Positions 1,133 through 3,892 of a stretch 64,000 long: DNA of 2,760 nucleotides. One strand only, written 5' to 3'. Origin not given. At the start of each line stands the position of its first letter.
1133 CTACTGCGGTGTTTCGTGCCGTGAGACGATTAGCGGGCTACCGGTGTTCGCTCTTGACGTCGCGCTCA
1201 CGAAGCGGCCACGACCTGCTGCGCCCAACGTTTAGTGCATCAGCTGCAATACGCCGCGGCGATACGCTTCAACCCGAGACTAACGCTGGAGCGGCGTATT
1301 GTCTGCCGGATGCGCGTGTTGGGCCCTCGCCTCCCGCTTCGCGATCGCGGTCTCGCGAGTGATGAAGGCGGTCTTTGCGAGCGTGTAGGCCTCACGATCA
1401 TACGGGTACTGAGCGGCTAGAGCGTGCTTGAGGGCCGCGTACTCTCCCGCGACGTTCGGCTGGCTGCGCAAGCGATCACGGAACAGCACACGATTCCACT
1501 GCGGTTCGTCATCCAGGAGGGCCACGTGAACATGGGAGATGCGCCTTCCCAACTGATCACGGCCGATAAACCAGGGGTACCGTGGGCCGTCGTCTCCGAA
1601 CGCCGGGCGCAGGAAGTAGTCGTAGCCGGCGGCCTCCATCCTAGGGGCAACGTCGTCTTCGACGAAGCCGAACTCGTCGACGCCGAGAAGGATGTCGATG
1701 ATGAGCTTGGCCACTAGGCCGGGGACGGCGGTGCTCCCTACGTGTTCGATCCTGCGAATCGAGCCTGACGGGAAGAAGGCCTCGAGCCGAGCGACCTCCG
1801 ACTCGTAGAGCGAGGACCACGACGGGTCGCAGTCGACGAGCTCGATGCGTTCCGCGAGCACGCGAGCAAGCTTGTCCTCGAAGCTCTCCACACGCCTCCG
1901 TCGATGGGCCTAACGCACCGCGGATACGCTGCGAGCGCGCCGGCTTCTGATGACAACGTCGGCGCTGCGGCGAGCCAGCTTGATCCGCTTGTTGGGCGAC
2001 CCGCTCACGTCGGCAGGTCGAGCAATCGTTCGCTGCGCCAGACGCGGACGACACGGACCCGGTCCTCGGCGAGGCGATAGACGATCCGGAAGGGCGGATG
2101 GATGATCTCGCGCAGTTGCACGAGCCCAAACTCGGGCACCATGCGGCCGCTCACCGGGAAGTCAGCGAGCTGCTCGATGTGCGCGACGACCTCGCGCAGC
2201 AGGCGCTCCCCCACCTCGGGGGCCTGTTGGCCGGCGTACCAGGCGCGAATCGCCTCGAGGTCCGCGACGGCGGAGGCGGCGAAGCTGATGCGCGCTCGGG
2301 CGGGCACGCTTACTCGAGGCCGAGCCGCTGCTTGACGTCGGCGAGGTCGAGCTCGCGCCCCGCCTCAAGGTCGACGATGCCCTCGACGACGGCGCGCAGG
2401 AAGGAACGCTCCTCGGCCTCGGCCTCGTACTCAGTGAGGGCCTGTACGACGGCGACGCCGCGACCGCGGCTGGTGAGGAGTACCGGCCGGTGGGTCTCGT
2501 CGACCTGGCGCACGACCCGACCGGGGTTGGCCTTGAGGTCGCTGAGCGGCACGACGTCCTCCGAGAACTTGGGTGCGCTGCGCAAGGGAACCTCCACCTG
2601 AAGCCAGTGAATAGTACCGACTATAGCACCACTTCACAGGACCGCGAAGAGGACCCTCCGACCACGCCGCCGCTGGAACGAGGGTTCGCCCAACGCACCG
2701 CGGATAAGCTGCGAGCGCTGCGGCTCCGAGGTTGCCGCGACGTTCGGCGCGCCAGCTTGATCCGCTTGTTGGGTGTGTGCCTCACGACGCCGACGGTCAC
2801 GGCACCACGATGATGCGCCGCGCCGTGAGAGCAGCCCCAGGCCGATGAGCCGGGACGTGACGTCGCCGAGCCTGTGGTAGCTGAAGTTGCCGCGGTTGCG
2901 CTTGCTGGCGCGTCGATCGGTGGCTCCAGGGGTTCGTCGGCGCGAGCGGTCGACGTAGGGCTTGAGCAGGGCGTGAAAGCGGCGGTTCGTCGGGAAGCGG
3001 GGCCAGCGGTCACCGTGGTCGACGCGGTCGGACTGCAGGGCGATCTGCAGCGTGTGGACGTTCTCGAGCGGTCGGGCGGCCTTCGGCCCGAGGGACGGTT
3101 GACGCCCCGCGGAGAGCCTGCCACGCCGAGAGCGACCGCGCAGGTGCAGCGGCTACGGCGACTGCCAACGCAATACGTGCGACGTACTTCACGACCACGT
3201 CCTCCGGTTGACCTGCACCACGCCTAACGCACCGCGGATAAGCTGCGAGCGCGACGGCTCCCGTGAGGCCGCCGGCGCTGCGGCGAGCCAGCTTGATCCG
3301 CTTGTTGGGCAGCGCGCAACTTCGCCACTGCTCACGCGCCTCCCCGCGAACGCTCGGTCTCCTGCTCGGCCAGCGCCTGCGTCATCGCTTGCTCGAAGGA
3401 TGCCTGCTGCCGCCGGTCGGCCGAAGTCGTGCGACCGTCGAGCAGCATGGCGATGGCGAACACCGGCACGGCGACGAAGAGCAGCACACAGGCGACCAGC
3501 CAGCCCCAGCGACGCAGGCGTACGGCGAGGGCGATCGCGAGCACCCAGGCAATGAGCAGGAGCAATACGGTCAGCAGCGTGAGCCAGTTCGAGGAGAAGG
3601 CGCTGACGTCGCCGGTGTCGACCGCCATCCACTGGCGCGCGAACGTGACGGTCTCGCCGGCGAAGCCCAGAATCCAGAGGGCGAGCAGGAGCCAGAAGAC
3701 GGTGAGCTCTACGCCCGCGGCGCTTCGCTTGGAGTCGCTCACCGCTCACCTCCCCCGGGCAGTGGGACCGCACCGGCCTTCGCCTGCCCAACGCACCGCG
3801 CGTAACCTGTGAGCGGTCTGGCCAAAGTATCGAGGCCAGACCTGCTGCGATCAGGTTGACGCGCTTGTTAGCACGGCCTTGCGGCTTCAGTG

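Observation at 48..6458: Chromosomal integron with at least 9 cassettes in a very GC-rich, monoderm-like genome context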

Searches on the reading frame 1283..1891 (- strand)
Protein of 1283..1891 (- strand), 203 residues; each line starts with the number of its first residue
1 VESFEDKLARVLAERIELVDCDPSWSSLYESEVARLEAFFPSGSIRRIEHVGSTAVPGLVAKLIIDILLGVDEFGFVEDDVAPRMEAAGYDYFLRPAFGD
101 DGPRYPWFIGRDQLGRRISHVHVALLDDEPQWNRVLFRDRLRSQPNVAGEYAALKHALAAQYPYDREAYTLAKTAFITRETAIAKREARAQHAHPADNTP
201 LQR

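Call 12: search_protein_families(library=pfam, proteins=[window:1283-1891:-], max_evalue=0.01)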
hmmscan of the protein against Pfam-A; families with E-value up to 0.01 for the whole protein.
window:1283-1891:- (203 aa): 1 family
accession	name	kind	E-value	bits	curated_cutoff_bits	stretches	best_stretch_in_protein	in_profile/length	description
PF04229.20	GrpB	-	4.6e-41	141.1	25.5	1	16-179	2-155/159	GrpB protein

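Call 62: search_protein_families(library=padloc, proteins=[window:1283-1891:-], max_evalue=0.001)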
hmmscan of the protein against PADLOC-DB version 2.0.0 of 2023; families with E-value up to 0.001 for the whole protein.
window:1283-1891:- (203 aa): 0 families

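Call 63: search_protein_families(library=ncbifam, proteins=[window:1283-1891:-], max_evalue=0.001)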
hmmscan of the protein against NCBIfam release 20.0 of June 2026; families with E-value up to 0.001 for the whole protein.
window:1283-1891:- (203 aa): 1 family
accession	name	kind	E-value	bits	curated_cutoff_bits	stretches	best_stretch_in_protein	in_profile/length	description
NF002879.0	PRK03333.1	equivalog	1.8e-19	70.1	215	1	12-191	208-391/395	dephospho-CoA kinase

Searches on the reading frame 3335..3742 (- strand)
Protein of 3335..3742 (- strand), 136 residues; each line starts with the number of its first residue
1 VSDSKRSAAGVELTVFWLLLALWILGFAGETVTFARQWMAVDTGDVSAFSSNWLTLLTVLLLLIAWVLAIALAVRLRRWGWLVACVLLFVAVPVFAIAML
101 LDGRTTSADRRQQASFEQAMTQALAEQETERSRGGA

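Call 12: search_protein_families(library=pfam, proteins=[window:3335-3742:-], max_evalue=0.01)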
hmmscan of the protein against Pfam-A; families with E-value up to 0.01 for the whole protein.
window:3335-3742:- (136 aa): 1 family
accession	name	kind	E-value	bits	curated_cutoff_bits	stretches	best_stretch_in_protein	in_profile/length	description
PF12666.12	PrgI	-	0.0029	18.5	27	1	54-127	17-82/91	PrgI family protein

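Call 62: search_protein_families(library=padloc, proteins=[window:3335-3742:-], max_evalue=0.001)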
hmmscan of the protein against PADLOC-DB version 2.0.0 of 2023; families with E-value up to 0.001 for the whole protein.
window:3335-3742:- (136 aa): 0 families

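Call 63: search_protein_families(library=ncbifam, proteins=[window:3335-3742:-], max_evalue=0.001)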
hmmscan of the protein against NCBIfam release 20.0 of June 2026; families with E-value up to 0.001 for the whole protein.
window:3335-3742:- (136 aa): 0 families
